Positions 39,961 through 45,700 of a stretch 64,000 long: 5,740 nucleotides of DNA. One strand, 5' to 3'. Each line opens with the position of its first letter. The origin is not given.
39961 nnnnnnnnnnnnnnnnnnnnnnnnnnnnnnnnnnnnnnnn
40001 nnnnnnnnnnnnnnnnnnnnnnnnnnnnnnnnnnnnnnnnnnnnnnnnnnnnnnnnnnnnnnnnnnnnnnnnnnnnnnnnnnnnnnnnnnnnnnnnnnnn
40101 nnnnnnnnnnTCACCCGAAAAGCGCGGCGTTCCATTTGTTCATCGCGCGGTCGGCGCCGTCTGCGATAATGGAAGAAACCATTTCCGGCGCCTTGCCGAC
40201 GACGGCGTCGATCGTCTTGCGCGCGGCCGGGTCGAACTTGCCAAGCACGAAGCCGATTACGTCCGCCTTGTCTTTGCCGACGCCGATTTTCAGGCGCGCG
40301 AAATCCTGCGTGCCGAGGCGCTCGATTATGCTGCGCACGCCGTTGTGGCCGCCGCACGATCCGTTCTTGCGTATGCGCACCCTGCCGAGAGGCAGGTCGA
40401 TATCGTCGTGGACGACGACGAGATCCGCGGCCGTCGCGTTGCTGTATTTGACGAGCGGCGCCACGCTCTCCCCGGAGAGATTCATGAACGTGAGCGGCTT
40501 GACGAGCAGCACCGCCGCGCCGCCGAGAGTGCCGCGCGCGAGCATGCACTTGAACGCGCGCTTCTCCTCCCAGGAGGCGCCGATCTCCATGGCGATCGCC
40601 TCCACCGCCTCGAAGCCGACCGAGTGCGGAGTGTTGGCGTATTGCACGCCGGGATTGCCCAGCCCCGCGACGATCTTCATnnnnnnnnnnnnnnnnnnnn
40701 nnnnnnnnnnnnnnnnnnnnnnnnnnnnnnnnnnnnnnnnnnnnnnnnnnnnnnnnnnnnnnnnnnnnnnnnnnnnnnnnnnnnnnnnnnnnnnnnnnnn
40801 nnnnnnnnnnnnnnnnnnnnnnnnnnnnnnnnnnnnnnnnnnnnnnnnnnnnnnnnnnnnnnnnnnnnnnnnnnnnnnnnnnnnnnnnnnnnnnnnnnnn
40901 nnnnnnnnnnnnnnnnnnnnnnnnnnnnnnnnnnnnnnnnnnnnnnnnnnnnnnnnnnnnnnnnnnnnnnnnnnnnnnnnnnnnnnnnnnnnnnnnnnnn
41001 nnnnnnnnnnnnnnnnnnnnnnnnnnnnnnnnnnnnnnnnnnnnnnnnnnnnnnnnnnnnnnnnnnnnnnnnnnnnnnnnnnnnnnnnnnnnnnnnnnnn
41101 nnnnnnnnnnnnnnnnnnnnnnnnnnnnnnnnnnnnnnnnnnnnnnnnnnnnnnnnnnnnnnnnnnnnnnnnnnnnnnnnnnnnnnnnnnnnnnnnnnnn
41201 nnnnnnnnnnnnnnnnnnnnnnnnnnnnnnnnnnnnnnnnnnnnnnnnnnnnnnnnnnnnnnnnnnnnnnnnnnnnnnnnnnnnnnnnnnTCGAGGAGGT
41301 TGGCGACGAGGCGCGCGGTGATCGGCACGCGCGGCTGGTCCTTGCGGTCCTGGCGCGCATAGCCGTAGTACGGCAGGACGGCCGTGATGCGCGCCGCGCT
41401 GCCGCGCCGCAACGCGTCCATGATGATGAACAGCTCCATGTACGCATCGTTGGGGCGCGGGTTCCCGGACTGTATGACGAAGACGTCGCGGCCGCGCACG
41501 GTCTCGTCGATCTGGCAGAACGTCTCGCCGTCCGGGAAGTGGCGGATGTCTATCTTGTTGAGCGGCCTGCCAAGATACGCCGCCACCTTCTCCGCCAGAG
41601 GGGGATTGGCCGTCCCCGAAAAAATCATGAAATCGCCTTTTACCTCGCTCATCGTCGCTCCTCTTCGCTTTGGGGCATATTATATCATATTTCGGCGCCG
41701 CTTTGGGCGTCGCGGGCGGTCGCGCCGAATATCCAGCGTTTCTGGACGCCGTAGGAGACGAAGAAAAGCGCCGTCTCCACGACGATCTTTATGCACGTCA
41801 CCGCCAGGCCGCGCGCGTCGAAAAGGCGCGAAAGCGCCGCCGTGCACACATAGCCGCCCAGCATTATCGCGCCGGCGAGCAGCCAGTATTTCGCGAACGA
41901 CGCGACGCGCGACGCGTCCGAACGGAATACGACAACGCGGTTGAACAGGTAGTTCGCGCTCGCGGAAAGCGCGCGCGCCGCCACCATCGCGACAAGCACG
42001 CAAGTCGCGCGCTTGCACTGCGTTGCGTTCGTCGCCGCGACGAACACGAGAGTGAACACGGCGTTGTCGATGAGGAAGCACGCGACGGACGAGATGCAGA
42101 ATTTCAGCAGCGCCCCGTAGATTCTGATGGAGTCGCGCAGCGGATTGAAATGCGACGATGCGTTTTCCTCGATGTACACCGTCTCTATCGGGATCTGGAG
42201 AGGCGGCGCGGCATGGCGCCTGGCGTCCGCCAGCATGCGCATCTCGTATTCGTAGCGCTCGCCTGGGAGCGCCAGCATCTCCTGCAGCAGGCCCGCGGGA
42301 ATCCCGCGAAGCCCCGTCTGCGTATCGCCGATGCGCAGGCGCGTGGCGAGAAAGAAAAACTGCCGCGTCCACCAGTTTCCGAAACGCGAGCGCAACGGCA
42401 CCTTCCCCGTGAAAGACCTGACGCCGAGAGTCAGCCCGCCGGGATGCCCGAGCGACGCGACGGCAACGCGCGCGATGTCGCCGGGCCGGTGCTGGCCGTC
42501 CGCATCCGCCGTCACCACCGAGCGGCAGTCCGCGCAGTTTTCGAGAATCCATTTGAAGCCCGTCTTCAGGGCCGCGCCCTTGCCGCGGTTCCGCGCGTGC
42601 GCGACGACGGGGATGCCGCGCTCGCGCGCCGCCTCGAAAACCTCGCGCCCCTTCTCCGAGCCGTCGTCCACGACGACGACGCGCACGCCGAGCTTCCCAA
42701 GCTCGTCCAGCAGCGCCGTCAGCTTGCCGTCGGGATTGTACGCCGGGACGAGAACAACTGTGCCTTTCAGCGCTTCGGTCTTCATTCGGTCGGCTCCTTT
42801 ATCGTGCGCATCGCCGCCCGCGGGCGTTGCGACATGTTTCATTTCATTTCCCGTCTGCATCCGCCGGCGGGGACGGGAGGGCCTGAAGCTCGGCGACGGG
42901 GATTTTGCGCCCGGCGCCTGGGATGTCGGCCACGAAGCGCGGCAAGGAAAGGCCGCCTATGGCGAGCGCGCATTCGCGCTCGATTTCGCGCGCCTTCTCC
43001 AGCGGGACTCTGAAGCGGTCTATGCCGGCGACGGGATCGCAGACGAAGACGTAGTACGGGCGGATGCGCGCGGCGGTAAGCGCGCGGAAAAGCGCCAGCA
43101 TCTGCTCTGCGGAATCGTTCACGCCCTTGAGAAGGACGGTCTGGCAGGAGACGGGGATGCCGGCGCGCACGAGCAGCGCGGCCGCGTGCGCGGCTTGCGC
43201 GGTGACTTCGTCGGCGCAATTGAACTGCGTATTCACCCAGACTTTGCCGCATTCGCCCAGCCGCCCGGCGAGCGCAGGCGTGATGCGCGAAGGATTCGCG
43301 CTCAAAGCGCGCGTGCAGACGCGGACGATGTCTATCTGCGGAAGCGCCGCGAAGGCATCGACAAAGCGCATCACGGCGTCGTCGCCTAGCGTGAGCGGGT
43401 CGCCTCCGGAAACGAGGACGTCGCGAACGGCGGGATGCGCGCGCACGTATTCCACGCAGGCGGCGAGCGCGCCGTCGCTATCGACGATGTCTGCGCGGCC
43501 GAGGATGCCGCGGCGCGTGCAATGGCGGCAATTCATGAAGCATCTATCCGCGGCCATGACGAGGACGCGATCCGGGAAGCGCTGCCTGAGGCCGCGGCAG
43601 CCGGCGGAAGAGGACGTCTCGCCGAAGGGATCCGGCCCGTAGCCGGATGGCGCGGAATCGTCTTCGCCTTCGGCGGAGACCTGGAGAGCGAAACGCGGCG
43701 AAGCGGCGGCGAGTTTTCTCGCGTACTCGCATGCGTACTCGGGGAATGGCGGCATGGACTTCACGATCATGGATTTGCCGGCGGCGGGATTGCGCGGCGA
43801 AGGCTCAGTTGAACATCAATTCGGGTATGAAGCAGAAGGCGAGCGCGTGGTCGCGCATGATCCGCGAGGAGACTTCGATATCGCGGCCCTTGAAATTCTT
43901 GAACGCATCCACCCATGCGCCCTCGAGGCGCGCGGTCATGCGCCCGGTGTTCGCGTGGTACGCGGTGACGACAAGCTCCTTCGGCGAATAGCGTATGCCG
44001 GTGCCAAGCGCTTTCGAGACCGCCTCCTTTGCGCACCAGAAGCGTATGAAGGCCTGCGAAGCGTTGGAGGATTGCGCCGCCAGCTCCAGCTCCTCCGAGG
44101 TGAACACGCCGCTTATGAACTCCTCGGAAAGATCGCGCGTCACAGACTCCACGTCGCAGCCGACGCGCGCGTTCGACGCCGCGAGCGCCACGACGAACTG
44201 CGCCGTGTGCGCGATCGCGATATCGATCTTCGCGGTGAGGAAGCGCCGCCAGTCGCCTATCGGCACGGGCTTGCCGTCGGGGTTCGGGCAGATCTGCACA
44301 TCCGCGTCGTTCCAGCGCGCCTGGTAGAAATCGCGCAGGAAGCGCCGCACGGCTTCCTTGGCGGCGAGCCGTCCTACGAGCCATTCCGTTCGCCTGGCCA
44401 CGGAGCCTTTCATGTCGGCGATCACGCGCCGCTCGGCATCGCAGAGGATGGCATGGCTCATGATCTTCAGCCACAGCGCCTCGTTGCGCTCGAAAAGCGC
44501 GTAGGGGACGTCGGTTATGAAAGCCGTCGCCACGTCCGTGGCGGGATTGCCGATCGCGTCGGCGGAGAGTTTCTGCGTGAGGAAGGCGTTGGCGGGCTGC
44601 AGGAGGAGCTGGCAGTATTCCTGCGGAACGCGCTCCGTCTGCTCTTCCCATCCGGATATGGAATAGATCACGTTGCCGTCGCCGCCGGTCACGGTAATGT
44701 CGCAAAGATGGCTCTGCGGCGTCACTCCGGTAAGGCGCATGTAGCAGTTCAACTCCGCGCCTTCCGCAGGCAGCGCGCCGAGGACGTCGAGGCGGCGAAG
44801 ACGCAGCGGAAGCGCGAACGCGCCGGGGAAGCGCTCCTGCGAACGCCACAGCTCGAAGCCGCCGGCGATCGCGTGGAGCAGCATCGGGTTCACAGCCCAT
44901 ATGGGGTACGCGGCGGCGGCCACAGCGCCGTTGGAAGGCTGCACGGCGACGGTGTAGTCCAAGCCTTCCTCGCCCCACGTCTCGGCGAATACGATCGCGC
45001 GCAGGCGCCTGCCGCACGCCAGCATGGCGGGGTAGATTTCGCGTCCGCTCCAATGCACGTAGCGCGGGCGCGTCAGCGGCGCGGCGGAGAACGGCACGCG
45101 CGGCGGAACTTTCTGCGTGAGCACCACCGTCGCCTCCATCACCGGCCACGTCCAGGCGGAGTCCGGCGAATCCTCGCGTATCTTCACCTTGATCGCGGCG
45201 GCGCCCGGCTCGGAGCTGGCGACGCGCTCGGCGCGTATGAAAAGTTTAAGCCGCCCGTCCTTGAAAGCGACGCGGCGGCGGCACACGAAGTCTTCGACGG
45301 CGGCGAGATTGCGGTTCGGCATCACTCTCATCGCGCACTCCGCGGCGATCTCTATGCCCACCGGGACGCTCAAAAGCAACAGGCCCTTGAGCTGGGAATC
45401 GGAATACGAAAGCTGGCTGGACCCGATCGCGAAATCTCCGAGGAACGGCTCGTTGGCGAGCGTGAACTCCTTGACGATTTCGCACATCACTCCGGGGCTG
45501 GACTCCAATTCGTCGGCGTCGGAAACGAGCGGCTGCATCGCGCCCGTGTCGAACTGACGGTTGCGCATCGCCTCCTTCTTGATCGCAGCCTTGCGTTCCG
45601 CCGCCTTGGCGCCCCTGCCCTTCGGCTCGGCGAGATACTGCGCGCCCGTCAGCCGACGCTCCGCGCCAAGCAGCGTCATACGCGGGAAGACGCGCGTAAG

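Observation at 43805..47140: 1111-aa protein: polyketide-synthase AT and DH folds with every catalytic residue substituted, fused to an intact Sfp-type PPTase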

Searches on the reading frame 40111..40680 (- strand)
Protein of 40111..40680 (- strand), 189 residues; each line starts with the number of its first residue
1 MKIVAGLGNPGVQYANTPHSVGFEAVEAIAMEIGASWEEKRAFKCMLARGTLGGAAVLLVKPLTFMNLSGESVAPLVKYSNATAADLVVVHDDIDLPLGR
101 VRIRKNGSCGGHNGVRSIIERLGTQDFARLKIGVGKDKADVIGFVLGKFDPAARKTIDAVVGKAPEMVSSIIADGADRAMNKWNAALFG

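Call 8: search_protein_families(library=pfam, proteins=[window:40111-40680:-], max_evalue=0.001)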
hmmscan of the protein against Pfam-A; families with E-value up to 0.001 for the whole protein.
window:40111-40680:- (189 aa): 1 family
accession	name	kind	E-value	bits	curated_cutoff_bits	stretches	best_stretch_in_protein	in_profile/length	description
PF01195.25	Pept_tRNA_hydro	-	3.4e-61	206.7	27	1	3-184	1-183/183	Peptidyl-tRNA hydrolase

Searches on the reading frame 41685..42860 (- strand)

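Call 6: search_protein_families(library=pfam, proteins=[window:41685-42860:-], max_evalue=0.001)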
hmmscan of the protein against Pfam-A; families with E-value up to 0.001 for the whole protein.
window:41685-42860:- (391 aa): 3 families
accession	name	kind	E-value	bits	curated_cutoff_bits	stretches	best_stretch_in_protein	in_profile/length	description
PF00535.33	Glycos_transf_2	-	2.7e-12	47.4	23.3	1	36-175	2-144/168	Glycosyl transferase family 2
PF04138.20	GtrA_DPMS_TM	-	2.1e-07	31.6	26.1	1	253-378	1-117/117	GtrA/DPMS, transmembrane domain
PF07085.17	DRTGG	-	0.00073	19.8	25.2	0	29-88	37-91/105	DRTGG domain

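Call 49: search_protein_families(library=ncbifam, proteins=[window:41685-42860:-], max_evalue=0.01)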
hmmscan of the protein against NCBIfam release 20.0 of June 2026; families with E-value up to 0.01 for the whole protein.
window:41685-42860:- (391 aa): 6 families
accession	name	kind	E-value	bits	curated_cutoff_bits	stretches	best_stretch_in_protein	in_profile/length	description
NF058614.1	PPMAGASynPpgS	equivalog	1e-13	51.3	370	1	36-148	4-113/226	polyprenyl-phospho-N-acetylgalactosaminyl synthase PpgS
TIGR04182.1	glyco_TIGR04182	equivalog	2.6e-13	50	325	1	35-260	3-223/293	S-layer glycoprotein N-glycosyltransferase AglJ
TIGR03965.1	mycofact_glyco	equivalog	1.2e-05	24.4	280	1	31-104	73-152/467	mycofactocin biosynthesis glycosyltransferase MftF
TIGR03937.1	PgaC_IcaA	equivalog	3.8e-05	22.8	422.3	1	23-108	36-127/407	poly-beta-1,6-N-acetyl-D-glucosamine synthase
TIGR01556.1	rhamnosyltran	subfamily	0.00094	18.4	200.55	1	41-121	3-83/281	rhamnosyltransferase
NF041875.1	EPS_EpsD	equivalog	0.0013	18.2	370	1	36-131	3-99/325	exopolysaccharide biosynthesis glycosyltransferase EpsD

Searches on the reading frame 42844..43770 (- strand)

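Call 6: search_protein_families(library=pfam, proteins=[window:42844-43770:-], max_evalue=0.001)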
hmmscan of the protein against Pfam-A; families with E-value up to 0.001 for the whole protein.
window:42844-43770:- (308 aa): 1 family
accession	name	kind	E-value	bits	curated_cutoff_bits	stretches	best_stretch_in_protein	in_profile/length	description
PF04055.27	Radical_SAM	-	4.7e-09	37.1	29.5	1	75-226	5-164/166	Radical SAM superfamily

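Call 49: search_protein_families(library=ncbifam, proteins=[window:42844-43770:-], max_evalue=0.01)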
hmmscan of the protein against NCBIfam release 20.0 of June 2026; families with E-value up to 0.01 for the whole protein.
window:42844-43770:- (308 aa): 8 families
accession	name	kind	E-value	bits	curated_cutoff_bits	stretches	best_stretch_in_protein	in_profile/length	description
TIGR03820.1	lys_2_3_AblA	equivalog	1.1e-69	235.2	525.4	1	47-293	89-334/417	lysine 2,3-aminomutase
TIGR04368.1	Glu_2_3_NH3_mut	equivalog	1e-58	198.9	650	1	46-293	132-378/404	glutamate 2,3-aminomutase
TIGR03822.1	AblA_like_2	hypoth_equivalog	9e-57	192.5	396.25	1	42-293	64-316/321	lysine-2,3-aminomutase-like protein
TIGR00238.1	TIGR00238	subfamily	2.7e-56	190.9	199.2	1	30-285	77-331/331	KamA family radical SAM protein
TIGR04468.1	arg_2_3_am_muta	equivalog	1.1e-55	189.1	600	1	46-293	80-328/351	arginine 2,3-aminomutase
TIGR03821.1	EFP_modif_epmB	equivalog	1.3e-49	169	369.3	1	29-291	59-320/321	EF-P beta-lysylation protein EpmB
TIGR02666.1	moaA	equivalog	0.0053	15.8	284.05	0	73-164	16-104/336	GTP 3',8-cyclase MoaA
NF041718.1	rSAM_phane_AMC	equivalog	0.0098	14.9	425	0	66-151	5-90/362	cyclophane-forming radical SAM peptide maturase AmcB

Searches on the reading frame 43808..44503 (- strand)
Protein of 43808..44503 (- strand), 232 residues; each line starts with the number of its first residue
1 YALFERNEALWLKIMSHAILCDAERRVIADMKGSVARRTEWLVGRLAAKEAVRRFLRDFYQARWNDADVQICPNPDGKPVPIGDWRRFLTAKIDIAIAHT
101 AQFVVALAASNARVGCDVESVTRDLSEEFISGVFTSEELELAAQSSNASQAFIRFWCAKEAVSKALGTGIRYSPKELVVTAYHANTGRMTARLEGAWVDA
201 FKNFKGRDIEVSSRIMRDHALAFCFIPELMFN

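Call 82: search_solved_structures(query=window:43808-44503:-, max_evalue=1, show_alignments=2)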
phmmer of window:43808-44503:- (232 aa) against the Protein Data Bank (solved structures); distinct sequences matched with E-value up to 1: 29.
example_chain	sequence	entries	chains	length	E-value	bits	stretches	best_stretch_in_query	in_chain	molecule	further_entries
4v58_A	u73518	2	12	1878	9.9e-07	31.9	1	99-212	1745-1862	FATTY ACID SYNTHASE ALPHA SUBUNITS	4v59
1fte_A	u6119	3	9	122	2.7e-05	27.2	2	24-107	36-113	ACYL CARRIER PROTEIN SYNTHASE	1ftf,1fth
3hyk_A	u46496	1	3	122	3.8e-05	26.7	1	12-108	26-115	Holo-[acyl-carrier-protein] synthase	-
3qmn_A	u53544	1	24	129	4.1e-05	26.6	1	113-224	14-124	Holo-[acyl-carrier-protein] synthase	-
7q5s_A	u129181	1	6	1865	0.0001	25.3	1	107-215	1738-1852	3-oxoacyl-[acyl-carrier-protein] reductase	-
2was_B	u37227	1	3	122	0.0001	25.3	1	111-169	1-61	3-OXOACYL-[ACYL-CARRIER-PROTEIN] SYNTHASE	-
2was_A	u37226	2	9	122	0.00011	25.1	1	111-169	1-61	3-OXOACYL-[ACYL-CARRIER-PROTEIN] SYNTHASE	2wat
9d4a_B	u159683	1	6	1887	0.0004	23.4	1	107-168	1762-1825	Fatty acid synthase subunit alpha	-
2uv8_A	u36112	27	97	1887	0.0004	23.4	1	107-168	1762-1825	FATTY ACID SYNTHASE SUBUNIT ALPHA (FAS2) | FATTY ACID SYNTHASE SUBUNIT ALPHA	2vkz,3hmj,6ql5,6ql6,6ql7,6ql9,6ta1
6u5t_A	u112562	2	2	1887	0.0004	23.4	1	107-168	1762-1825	Fatty acid synthase subunit alpha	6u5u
1f80_A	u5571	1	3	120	0.00048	23.1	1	34-107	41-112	HOLO-(ACYL CARRIER PROTEIN) SYNTHASE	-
6u5w_A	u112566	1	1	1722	0.00059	22.8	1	99-171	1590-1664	Fatty acid synthase subunit alpha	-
6u5v_A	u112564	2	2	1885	0.00065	22.7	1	99-171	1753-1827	Fatty acid synthase subunit alpha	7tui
9d47_C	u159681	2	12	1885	0.00067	22.6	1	99-171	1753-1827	Fatty acid synthase subunit alpha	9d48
1f7l_A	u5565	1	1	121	0.002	21.1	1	34-107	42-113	HOLO-(ACYL CARRIER PROTEIN) SYNTHASE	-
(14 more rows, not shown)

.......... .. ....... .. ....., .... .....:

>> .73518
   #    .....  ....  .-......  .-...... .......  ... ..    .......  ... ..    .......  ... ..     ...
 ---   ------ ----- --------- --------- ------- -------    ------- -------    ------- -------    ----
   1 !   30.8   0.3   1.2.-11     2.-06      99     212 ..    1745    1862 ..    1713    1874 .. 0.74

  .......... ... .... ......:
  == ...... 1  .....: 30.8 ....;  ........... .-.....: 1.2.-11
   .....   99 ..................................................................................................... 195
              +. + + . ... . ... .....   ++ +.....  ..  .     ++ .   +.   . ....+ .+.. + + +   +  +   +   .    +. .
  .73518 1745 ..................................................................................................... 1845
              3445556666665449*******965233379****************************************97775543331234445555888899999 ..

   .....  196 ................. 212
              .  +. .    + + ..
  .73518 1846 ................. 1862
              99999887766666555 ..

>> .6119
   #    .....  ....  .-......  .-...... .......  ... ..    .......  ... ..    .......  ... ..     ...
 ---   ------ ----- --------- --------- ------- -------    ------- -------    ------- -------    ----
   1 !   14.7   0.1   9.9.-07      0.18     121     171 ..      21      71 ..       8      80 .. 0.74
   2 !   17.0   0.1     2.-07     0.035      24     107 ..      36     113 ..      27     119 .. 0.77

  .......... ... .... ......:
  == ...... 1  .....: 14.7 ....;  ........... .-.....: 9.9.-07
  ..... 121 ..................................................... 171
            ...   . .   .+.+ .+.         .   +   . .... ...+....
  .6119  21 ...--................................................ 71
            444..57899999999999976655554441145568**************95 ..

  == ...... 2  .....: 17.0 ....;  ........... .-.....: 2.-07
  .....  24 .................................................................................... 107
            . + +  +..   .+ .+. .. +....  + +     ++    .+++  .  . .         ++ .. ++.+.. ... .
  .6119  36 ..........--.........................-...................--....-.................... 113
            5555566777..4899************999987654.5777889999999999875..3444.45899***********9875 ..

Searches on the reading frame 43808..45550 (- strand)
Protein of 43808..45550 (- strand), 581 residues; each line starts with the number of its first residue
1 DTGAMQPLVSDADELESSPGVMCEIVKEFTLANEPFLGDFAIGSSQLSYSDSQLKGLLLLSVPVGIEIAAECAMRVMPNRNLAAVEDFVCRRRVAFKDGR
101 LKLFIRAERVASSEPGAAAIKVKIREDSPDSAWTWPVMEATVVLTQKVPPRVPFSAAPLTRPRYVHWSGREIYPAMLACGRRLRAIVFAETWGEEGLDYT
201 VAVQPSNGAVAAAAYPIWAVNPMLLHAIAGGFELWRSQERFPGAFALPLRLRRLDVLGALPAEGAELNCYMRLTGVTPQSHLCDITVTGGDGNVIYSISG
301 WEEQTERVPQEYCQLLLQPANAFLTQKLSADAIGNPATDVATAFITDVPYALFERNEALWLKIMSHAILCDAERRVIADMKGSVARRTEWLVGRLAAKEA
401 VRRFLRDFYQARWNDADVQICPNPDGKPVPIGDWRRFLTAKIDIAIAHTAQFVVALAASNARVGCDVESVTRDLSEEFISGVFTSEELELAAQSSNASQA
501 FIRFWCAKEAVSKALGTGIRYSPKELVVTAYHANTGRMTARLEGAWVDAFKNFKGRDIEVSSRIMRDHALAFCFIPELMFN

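Call 79: predict_structure(alignment_id=A3)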
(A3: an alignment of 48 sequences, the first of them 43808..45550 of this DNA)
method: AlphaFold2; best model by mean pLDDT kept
length: 581 residues; sequences in the alignment: 48
mean_pLDDT: 93.1   pTM: 0.90
mean pLDDT of the five models: 93.1, 92.4, 90.8, 90.5, 88.2
residues with pLDDT >= 90: 478; 70-90: 97; 50-70: 4; < 50: 2
segments of 3 or more residues with pLDDT < 50: none
pLDDT, mean of each block of 10 residues (from residue 1): 76 95 98 94 84 92 98 95 96 92 98 91 93 91 91 92 93 90 95 96 93 89 97 89 88 93 95 94 96 96 93 91 94 92 94 92 95 93 93 97 95 95 92 89 94 95 96 87 95 91 97 92 96 93 95 94 95 94 77
secondary structure, 60 per line:
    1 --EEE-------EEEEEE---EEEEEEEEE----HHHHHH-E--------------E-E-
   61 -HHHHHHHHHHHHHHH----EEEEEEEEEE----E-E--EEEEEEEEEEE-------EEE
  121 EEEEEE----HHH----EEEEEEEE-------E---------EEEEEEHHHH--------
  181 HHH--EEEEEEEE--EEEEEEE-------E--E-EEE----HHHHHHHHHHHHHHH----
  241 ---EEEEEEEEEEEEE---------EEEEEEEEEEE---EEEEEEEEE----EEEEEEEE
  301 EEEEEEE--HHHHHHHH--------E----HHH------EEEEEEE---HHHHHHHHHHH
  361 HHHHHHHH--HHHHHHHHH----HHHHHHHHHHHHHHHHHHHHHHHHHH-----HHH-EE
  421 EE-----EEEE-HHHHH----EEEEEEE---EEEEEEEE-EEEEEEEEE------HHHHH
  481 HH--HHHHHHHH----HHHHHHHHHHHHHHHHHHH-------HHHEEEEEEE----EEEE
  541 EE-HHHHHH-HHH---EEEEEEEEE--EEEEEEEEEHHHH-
elements in order: E3-5 E13-18 E22-30 H35-40 H62-76 E81-90 E100-110 E118-126 E138-145 E163-168 H169-172 E186-193 E196-202 E215-217 H222-236 E244-256 E266-276 E280-288 E293-307 H310-317 E340-346 H350-368 H371-379 H384-409 E419-422 E428-431 H433-437 E442-448 E452-459 E461-469 H476-482 H485-492 H497-515 E526-532 E537-542 H544-549 E557-565 E568-576 H577-580

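Call 81: fold_search(model_id=the predicted structure, library=pdb)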
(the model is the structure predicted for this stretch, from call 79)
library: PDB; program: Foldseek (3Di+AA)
matches with E <= 10: 1369; with E <= 0.001: 265
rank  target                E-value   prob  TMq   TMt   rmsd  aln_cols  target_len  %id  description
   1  5hst_A                4.1e-15  1.00  0.38  0.77   4.8       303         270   15  Crystal structure of the dehydratase domain of MlnB from Bacillus amyloliquefaciens (released 2017-02-01)
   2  5hst_B                2.2e-14  1.00  0.38  0.77   4.5       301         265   15  Crystal structure of the dehydratase domain of MlnB from Bacillus amyloliquefaciens (released 2017-02-01)
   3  5il6_A                9.3e-14  1.00  0.36  0.69   4.9       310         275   15  Crystal structure of the dehydratase domain of RzxB from Pseudomonas fluorescens (released 2017-03-29)
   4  7zmf_B                1.1e-13  1.00  0.37  0.72   4.3       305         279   15  Dehydratase domain of module 3 from Brevibacillus Brevis orphan BGC11 (released 2022-09-21)
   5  5bp4_E                1.1e-13  1.00  0.39  0.22   7.6       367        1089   16  Modifying region (DH-ER-KR) of a mycocerosic acid synthase-like (MAS-like) PKS (released 2016-03-09)
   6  9x2b_B                1.2e-13  1.00  0.41  0.11  15.6       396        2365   11  Cryo-EM structure of PsoA in apo state (PsoA-PKS-II) (released 2026-04-08)
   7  5bp4_L                1.2e-13  1.00  0.39  0.26   8.8       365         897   17  Modifying region (DH-ER-KR) of a mycocerosic acid synthase-like (MAS-like) PKS (released 2016-03-09)
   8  3kg7_A                1.3e-13  1.00  0.36  0.66   6.2       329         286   18  Dehydratase domain from CurH module of Curacin polyketide synthase (released 2010-01-19)
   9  5bp4_F                1.4e-13  1.00  0.38  0.22   7.1       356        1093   17  Modifying region (DH-ER-KR) of a mycocerosic acid synthase-like (MAS-like) PKS (released 2016-03-09)
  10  5bp3_B                1.6e-13  1.00  0.37  0.70   4.9       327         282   17  Dehydratase domain (DH) of a mycocerosic acid synthase-like (MAS-like) PKS, crystal form 2 (released 2016-03-09)
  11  5bp3_A                1.7e-13  1.00  0.36  0.68   4.8       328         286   16  Dehydratase domain (DH) of a mycocerosic acid synthase-like (MAS-like) PKS, crystal form 2 (released 2016-03-09)
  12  5bp4_R                1.7e-13  1.00  0.38  0.35   5.7       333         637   17  Modifying region (DH-ER-KR) of a mycocerosic acid synthase-like (MAS-like) PKS (released 2016-03-09)
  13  5bp4_A                1.8e-13  1.00  0.39  0.22   7.0       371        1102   17  Modifying region (DH-ER-KR) of a mycocerosic acid synthase-like (MAS-like) PKS (released 2016-03-09)
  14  8qk4_A                2.3e-13  1.00  0.38  0.71   4.5       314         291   14  Dehydratase domain (PksJ DH1) from the bacillaene trans-AT PKS (released 2024-09-25)
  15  8qk4_B                2.7e-13  1.00  0.36  0.70   4.4       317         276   15  Dehydratase domain (PksJ DH1) from the bacillaene trans-AT PKS (released 2024-09-25)
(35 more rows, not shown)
